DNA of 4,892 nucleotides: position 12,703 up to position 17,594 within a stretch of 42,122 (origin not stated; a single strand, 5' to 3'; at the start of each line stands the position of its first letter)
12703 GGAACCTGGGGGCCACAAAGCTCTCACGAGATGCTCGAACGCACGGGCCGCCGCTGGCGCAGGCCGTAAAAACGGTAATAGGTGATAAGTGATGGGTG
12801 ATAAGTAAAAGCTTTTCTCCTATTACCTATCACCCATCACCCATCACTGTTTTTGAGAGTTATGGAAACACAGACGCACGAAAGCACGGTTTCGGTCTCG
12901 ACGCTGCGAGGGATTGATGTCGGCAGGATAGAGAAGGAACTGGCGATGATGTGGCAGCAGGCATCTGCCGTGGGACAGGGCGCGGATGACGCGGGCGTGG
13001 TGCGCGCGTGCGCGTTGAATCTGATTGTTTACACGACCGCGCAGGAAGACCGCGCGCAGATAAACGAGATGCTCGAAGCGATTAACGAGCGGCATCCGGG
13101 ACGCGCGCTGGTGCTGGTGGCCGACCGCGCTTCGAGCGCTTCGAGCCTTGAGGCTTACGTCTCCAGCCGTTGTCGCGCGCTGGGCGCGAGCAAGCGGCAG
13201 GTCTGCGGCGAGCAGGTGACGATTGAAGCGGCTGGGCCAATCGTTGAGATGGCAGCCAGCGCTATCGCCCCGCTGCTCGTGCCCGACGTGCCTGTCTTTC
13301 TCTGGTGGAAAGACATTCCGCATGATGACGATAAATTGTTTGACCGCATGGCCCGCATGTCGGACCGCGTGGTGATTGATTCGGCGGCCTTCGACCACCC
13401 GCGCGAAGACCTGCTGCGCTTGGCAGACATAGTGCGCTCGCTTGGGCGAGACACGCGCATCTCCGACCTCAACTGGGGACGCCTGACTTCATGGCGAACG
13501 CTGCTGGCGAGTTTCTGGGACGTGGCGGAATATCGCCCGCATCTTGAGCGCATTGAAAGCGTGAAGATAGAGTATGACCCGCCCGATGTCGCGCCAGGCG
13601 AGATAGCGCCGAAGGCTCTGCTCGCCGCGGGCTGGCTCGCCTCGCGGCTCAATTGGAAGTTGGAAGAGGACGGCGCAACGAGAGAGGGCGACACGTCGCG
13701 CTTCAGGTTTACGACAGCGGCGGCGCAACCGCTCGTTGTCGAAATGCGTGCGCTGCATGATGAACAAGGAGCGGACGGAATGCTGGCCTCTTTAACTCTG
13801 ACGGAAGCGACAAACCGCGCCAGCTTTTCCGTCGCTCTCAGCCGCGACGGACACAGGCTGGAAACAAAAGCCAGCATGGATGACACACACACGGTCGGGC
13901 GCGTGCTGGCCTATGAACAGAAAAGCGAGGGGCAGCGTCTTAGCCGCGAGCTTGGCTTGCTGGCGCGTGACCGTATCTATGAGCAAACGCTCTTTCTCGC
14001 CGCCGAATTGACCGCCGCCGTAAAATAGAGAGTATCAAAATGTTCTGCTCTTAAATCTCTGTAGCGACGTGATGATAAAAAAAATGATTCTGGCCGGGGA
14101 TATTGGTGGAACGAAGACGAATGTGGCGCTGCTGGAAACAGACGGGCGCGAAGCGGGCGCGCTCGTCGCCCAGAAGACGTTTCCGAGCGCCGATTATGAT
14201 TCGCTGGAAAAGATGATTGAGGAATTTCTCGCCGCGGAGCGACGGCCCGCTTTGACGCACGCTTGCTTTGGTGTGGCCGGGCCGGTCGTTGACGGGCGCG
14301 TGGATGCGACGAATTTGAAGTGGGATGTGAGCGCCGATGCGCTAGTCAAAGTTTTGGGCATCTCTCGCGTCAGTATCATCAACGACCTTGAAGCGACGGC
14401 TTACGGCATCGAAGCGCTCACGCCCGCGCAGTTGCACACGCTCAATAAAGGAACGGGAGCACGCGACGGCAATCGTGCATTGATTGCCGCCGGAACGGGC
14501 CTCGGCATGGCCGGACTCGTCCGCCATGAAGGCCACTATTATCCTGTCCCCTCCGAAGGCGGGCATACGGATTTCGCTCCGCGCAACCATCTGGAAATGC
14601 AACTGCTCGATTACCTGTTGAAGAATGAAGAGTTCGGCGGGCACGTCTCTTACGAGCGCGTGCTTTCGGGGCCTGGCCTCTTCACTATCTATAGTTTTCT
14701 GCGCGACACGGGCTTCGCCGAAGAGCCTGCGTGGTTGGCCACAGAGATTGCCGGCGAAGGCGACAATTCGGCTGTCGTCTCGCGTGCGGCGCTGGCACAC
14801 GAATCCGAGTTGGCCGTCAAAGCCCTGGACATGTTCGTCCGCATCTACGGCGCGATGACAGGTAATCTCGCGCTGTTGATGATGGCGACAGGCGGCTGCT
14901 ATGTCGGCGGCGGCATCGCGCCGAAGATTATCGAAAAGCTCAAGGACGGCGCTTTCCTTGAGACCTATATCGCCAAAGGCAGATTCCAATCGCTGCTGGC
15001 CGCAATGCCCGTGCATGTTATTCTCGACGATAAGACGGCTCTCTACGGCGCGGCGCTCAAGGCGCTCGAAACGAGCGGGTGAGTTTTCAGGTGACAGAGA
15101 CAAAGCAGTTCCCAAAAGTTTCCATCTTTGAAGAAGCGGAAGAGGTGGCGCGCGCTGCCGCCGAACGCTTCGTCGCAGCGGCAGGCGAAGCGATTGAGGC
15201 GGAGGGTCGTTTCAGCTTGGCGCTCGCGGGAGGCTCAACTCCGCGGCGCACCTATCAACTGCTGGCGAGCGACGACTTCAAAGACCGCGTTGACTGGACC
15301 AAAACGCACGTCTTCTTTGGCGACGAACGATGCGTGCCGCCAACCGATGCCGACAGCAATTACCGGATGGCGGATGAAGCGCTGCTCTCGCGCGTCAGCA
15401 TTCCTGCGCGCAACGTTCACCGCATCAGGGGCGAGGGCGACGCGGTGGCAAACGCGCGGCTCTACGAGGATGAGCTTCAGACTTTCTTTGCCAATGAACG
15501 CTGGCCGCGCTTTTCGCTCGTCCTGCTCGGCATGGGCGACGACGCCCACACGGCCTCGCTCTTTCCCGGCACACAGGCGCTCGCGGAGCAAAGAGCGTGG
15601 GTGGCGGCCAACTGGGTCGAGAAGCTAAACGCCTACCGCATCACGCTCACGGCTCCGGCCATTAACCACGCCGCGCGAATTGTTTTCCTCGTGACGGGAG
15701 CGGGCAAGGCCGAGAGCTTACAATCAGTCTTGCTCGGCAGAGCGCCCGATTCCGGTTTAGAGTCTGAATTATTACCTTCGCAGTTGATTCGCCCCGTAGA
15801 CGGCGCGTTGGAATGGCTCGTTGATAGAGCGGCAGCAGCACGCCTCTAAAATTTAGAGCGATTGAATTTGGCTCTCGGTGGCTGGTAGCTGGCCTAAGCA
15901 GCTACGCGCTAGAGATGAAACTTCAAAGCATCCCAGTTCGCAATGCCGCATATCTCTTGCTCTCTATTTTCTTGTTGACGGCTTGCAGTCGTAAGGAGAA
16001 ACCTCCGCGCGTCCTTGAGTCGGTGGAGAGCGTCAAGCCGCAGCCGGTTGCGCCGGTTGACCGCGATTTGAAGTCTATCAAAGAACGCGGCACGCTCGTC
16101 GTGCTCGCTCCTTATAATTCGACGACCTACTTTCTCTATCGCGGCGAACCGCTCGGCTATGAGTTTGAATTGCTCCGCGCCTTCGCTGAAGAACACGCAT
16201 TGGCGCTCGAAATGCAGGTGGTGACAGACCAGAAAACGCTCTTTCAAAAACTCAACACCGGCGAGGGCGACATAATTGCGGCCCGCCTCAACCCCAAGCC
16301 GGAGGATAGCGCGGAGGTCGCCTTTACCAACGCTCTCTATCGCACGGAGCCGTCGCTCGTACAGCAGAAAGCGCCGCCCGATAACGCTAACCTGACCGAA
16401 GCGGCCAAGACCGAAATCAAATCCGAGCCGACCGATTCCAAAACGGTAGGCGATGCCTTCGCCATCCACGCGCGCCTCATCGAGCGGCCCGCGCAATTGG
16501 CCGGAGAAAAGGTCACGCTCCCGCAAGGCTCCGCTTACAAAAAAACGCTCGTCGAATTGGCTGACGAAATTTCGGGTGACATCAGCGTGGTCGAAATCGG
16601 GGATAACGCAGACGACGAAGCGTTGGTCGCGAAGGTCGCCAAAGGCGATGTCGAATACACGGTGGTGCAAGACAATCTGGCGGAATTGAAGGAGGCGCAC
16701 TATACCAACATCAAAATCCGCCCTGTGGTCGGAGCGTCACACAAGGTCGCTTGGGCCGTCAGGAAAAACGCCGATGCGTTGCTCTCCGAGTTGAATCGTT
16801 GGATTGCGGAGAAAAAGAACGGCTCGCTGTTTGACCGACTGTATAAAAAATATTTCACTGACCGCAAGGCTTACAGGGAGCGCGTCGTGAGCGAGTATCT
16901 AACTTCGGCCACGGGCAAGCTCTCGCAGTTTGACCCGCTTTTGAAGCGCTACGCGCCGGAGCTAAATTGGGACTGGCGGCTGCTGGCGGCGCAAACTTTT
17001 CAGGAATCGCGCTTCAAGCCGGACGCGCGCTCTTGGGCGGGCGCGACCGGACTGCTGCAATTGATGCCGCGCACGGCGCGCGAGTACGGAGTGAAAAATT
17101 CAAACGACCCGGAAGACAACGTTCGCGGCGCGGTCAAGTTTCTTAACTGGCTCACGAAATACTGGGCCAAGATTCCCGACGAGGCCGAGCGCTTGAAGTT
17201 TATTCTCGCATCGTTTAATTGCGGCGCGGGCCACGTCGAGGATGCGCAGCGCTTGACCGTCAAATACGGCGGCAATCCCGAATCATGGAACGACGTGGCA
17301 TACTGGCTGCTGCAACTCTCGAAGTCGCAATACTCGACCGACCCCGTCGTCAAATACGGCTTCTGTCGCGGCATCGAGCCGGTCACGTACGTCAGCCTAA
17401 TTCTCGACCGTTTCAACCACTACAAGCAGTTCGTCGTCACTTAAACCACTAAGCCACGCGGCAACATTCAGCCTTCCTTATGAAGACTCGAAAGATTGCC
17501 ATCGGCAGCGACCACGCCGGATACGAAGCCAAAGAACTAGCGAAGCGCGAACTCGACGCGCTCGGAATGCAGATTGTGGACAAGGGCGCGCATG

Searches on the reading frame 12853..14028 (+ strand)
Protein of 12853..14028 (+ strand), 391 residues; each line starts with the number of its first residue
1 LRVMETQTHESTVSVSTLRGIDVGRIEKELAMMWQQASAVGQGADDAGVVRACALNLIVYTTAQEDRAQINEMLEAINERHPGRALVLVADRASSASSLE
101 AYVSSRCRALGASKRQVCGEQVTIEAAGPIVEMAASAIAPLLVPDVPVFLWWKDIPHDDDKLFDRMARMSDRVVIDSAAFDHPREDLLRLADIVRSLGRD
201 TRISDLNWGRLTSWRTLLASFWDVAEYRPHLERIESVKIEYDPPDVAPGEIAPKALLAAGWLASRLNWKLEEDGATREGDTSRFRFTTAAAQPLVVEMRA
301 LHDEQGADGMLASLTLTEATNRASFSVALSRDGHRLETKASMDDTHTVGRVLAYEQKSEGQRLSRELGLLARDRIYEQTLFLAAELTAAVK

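Call 45: search_protein_families(library=pfam, proteins=[window:12853-14028:+], max_evalue=0.00001)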
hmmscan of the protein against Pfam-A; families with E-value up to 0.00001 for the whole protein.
window:12853-14028:+ (391 aa): 2 families
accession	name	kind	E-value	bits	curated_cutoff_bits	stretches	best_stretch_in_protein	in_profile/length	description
PF10128.15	OpcA_G6PD_assem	-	4.1e-28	98.2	27.9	1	75-191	2-117/118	Glucose-6-phosphate dehydrogenase subunit N-terminal domain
PF20171.3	OpcA_G6PD_C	-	1.2e-24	87.7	27.7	1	203-380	3-135/135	Glucose-6-phosphate dehydrogenase subunit C-terminal domain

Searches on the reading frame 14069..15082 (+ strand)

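Call 45: search_protein_families(library=pfam, proteins=[window:14069-15082:+], max_evalue=0.00001)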
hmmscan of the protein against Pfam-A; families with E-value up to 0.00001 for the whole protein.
window:14069-15082:+ (337 aa): 1 family
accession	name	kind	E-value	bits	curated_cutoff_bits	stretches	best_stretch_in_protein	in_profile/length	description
PF02685.22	Glucokinase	-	1.7e-103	346.4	22.1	1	8-332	1-311/314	Glucokinase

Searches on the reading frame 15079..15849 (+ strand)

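Call 45: search_protein_families(library=pfam, proteins=[window:15079-15849:+], max_evalue=0.00001)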
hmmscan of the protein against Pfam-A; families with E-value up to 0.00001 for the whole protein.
window:15079-15849:+ (256 aa): 1 family
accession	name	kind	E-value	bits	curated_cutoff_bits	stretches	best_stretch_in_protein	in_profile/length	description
PF01182.26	Glucosamine_iso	-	9.3e-74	248.5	27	1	19-246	2-225/225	Glucosamine-6-phosphate isomerases/6-phosphogluconolactonase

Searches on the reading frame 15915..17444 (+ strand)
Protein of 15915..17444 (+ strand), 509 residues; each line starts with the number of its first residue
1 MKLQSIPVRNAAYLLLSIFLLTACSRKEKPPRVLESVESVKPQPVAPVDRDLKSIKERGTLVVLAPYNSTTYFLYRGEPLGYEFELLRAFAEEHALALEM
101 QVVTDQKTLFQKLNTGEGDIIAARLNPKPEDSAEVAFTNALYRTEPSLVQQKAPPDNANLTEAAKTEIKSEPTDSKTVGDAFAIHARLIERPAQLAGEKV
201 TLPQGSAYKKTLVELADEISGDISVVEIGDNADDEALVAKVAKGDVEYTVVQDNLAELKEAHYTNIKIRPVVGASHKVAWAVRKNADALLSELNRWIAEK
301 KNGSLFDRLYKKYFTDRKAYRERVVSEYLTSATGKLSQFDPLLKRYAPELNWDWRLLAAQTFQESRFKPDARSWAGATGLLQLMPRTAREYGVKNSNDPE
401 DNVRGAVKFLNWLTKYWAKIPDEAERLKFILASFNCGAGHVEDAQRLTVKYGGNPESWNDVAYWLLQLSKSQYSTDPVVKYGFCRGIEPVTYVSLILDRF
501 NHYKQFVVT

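Call 45: search_protein_families(library=pfam, proteins=[window:15915-17444:+], max_evalue=0.00001)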
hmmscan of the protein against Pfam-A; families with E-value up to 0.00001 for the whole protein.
window:15915-17444:+ (509 aa): 2 families
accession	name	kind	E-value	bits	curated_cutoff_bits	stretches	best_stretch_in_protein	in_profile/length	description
PF01464.25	SLT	-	6.3e-19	68.1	21.3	1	349-448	9-108/117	Transglycosylase SLT domain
PF00497.25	SBP_bac_3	-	8.5e-16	58.4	26.4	1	67-315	9-131/132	Bacterial extracellular solute-binding proteins, family 3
